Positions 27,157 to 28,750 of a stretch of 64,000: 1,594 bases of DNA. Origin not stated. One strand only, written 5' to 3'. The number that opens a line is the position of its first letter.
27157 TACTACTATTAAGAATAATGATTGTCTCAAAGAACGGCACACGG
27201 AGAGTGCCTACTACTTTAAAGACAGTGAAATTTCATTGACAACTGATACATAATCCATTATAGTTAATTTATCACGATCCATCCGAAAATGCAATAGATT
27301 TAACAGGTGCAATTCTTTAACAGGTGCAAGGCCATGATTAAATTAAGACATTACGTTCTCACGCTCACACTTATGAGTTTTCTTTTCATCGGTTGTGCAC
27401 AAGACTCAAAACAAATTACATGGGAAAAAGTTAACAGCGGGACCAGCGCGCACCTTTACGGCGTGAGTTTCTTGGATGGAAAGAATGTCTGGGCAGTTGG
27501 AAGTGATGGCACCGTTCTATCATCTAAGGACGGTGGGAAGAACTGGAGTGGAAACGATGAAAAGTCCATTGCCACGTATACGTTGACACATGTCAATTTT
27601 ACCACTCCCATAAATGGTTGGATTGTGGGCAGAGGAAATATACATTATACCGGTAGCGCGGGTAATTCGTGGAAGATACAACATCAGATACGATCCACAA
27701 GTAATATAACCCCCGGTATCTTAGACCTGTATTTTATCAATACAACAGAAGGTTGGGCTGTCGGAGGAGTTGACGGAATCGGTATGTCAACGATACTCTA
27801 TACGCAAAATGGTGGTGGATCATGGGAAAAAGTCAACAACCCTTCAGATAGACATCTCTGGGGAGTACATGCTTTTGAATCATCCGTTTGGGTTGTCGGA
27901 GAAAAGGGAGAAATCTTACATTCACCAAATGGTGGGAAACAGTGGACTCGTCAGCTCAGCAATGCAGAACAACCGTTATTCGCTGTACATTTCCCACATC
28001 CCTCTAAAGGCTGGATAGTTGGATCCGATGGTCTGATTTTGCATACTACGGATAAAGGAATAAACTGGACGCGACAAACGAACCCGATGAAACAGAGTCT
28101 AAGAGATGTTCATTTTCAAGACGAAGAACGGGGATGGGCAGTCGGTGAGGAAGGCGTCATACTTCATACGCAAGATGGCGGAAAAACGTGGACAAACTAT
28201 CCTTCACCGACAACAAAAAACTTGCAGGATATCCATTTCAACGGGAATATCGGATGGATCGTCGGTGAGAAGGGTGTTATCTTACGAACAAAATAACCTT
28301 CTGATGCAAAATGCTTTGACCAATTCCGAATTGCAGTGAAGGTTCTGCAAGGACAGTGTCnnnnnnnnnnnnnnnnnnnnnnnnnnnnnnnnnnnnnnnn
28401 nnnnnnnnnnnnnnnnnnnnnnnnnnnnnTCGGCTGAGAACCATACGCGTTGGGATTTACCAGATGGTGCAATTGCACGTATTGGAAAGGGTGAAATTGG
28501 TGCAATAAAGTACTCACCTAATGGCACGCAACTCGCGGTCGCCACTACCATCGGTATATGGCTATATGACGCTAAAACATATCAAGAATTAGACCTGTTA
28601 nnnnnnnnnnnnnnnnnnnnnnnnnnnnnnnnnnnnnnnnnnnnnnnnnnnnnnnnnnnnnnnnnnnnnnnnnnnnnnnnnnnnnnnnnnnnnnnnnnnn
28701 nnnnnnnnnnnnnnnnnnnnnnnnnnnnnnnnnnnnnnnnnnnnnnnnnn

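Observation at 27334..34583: Tandem array of three paralogous two-propeller WD40 proteins with N-terminal anchors, behind a Ycf48-like propeller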

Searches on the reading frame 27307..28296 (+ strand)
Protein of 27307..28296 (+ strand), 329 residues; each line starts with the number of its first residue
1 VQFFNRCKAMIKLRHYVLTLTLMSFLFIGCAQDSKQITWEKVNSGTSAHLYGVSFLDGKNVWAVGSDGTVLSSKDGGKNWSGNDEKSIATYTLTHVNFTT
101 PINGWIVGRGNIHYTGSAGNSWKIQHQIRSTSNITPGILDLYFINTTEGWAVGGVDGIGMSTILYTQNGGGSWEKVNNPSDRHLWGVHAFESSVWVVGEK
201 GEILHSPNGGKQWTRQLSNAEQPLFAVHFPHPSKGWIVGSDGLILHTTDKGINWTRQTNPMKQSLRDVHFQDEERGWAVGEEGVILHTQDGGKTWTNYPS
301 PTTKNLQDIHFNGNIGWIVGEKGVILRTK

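Call 4: search_protein_families(library=pfam, proteins=[window:27307-28296:+], max_evalue=0.01)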
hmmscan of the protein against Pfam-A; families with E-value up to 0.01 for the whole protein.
window:27307-28296:+ (329 aa): 6 families
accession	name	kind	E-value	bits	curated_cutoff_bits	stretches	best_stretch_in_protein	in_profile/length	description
PF14870.12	PSII_BNR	-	8.1e-48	163.6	27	5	221-296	17-95/303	Photosynthesis system II assembly factor YCF48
PF15902.12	Sortilin-Vps10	-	2.6e-11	43.4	33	2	244-313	3-77/446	Sortilin, neurotensin receptor 3,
PF19755.4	DUF6242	-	3.3e-07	30.8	29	0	33-80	172-217/217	Domain of unknown function (DUF6242)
PF02012.26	BNR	-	1.1e-05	25.1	27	0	287-296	2-11/12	BNR/Asp-box repeat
PF23366.1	Beta-prop_HVO_0234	-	0.00035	20.7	27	0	273-325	198-247/274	HVO_0234-like, beta propeller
PF03174.19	CHB_HEX_C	-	0.0042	17.4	23.6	0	286-303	38-56/76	Chitobiase/beta-hexosaminidase C-terminal domain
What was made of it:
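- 27334..28296 (+): Ycf48-like BNR/Asp-box beta-propeller lipoprotein (lipobox FIGC); not a true Ycf48. PF14870 E 8e-48 (call 4).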

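Call 10: find_related_loci(query=window:27307-28296:+, collection=genome_contigs, flank=10000)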
Query window:27307-28296:+ (329 aa) in genome_contigs; peptide patterns used: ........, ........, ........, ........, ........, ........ (x = any residue, [..] = any of these).
43 stretches matched a pattern; 12 encode a relative of the query (tblastn E <= 1e-3); 12 distinct loci.
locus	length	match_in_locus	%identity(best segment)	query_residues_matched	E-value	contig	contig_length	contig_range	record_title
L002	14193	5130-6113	94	2-329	0e+0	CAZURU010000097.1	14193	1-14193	MAG TPA_asm: uncultured bacterium isolate SRP109090_co2_4 genome assembly, contig: NODE_6287_length_14193_cov_7.259726,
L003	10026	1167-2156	86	1-329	0e+0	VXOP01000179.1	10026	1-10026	MAG: Candidatus Poribacteria bacterium isolate SB0662_bin_35 NODE_5296_length_10026_cov_25.315014, whole genome shotgun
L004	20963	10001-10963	84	9-329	0e+0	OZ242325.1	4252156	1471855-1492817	MAG: Candidatus Poribacteria bacterium isolate 7cb44f7e-fdd6-4696-a2af-ad91ef35c446 genome assembly, chromosome: 1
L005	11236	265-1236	86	6-329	0e+0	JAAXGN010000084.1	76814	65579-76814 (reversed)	MAG: Candidatus Poribacteria bacterium isolate Plut_88864 filtered_Plut_88864_genomic_contig_6219, whole genome shotgun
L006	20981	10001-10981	88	3-329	0e+0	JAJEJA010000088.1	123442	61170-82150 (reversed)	MAG: Candidatus Poribacteria bacterium isolate p16x63bins.62 k141_1004927, whole genome shotgun sequence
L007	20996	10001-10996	25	39-329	1e-18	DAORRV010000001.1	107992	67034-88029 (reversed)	MAG TPA_asm: Ignavibacteria bacterium isolate AMR_MDS_5334 NODE_8_length_107992_cov_9.341264, whole genome shotgun seque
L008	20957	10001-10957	24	9-320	1e-14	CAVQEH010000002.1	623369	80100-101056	MAG: uncultured Ignavibacteria bacterium isolate MFD02416.bin.1.320 genome assembly, contig: contig_10228, whole genome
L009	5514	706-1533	26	32-328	4e-13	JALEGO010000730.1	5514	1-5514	MAG: Flavobacteriales bacterium isolate CC_bin18 k97_220296, whole genome shotgun sequence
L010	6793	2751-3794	23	5-328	5e-8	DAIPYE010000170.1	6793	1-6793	MAG TPA_asm: Bacteroidota bacterium isolate CTOTU2443 NODE_4601_length_6793_cov_4.200356, whole genome shotgun sequence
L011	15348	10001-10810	26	158-318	2e-7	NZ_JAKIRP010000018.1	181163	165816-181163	Chitinophaga filiformis strain ZLX-1 Scaffold18_1, whole genome shotgun sequence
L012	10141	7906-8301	24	163-296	7e-5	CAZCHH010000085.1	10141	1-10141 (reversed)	MAG TPA_asm: uncultured Hyphomicrobiales bacterium isolate SRP239243_co1_429 genome assembly, contig: NODE_11787_length_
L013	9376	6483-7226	24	67-295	3e-4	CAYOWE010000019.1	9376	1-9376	MAG TPA_asm: uncultured Candidatus Saccharibacteria bacterium isolate SRP178699_co1_625 genome assembly, contig: NODE_10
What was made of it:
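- The organism is a sponge or coral symbiont (call 10).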

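Call 40: search_protein_families(library=ncbifam, proteins=[window:27334-28296:+], max_evalue=0.001)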
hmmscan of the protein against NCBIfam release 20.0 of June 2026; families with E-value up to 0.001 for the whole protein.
window:27334-28296:+ (320 aa): 2 families
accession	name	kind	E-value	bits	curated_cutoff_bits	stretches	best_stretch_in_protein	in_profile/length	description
NF010237.0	PRK13684.1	equivalog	9e-42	143.3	326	4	253-319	45-114/334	photosynthesis system II assembly factor Ycf48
NF045728.1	glycosyl_F510_1955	equivalog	6e-14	51.9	175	1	155-293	75-217/246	F510_1955 family glycosylhydrolase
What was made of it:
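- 27334..28296 (+): NCBIfam Ycf48 143 bits, below the 326 cutoff (call 40).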

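Call 57: find_related_loci(query=A3, collection=metagenome_contigs, flank=10000)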
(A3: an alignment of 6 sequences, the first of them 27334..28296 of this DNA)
Query A3 (320 aa) in metagenome_contigs; peptide patterns used: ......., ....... (x = any residue, [..] = any of these).
239 stretches matched a pattern; 3 encode a relative of the query (tblastn E <= 1e-3); 3 distinct loci.
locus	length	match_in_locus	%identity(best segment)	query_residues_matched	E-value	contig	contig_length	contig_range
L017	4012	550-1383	28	13-320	6e-30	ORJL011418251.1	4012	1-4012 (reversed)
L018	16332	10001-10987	31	26-319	3e-21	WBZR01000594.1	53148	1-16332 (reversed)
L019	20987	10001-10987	31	26-319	3e-21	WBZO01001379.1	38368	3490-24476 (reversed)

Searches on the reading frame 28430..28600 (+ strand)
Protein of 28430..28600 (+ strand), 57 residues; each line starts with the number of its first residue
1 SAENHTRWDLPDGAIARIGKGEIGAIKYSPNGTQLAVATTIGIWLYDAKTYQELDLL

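Call 61: search_protein_representatives(protein=window:28430-28600:+)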
Query: 57 residues. Proteins with E-value up to 0.001 (for the whole library): 10397; up to 1e-10: 1899; up to 1e-30: 11. The best 150 are listed.
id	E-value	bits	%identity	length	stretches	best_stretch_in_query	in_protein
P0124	6.7e-41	151.5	43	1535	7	2-56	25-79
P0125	6.9e-41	151.4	46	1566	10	4-57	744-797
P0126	4.6e-39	145.7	42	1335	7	2-53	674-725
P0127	8.6e-39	144.9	43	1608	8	5-57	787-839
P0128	1.3e-35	134.9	49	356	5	2-57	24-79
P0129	1.2e-34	131.8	46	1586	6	2-57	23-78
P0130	1.6e-34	131.5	47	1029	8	5-55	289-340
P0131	3.3e-34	130.5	45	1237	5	4-54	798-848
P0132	1.5e-33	128.5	46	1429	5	4-56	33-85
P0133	8.0e-33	126.2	61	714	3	1-57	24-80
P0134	3.0e-31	121.2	47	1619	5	4-57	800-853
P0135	3.9e-30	117.7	44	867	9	2-57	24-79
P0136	1.4e-29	116.0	47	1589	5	3-57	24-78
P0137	1.7e-29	115.7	42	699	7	3-57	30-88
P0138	2.4e-29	115.3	45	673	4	6-56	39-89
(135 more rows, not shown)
